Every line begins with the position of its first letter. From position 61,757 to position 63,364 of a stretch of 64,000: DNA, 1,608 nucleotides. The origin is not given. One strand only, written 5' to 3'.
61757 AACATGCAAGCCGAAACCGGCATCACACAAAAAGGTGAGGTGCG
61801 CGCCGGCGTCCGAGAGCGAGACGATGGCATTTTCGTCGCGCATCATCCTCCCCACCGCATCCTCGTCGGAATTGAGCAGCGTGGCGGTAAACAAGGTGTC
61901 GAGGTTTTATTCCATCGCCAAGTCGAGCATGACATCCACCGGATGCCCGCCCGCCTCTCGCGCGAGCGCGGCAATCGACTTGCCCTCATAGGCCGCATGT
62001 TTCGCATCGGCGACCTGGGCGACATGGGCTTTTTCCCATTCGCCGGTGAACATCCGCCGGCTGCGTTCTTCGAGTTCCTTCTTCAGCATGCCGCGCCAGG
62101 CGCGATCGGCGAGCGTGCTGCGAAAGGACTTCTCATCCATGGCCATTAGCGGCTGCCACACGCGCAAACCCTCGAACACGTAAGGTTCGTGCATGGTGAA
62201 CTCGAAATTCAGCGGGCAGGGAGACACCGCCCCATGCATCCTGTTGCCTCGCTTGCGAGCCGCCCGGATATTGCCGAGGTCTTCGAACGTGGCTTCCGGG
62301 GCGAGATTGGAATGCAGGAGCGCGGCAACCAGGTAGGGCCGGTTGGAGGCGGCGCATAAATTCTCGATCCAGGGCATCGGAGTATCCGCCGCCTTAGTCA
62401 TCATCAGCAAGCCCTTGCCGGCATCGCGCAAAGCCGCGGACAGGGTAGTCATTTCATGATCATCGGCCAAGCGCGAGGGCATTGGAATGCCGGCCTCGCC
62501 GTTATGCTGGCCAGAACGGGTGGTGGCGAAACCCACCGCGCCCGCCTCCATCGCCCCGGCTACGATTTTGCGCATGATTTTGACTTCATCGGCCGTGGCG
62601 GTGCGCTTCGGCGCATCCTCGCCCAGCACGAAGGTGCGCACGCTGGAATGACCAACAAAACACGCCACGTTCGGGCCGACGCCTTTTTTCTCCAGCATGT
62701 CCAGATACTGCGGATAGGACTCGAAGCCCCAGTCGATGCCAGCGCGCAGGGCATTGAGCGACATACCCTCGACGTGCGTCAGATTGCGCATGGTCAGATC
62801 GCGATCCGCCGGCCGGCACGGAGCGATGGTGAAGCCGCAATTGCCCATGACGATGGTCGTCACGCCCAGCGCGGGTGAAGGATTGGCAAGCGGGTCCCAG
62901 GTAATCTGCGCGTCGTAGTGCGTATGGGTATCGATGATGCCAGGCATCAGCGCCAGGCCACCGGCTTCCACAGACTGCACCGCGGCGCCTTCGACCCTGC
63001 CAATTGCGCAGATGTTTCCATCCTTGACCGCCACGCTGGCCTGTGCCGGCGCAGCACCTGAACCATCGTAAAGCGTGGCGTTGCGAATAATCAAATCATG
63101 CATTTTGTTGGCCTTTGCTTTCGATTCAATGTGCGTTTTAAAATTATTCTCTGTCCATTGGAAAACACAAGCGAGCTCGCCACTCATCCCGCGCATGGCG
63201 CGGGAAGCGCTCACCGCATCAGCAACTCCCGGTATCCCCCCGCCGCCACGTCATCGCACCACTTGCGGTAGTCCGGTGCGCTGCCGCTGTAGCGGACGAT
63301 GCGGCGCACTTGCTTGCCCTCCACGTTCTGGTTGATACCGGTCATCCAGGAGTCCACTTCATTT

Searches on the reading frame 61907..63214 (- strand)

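Call 45: search_protein_families(library=pfam, proteins=[window:61907-63214:-], max_evalue=1e-8)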
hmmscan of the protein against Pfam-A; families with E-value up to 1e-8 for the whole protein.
window:61907-63214:- (435 aa): 1 family
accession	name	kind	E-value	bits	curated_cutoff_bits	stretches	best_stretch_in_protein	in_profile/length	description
PF07969.17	Amidohydro_3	-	9.2e-14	52.2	29.7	1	82-306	3-213/472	Amidohydrolase family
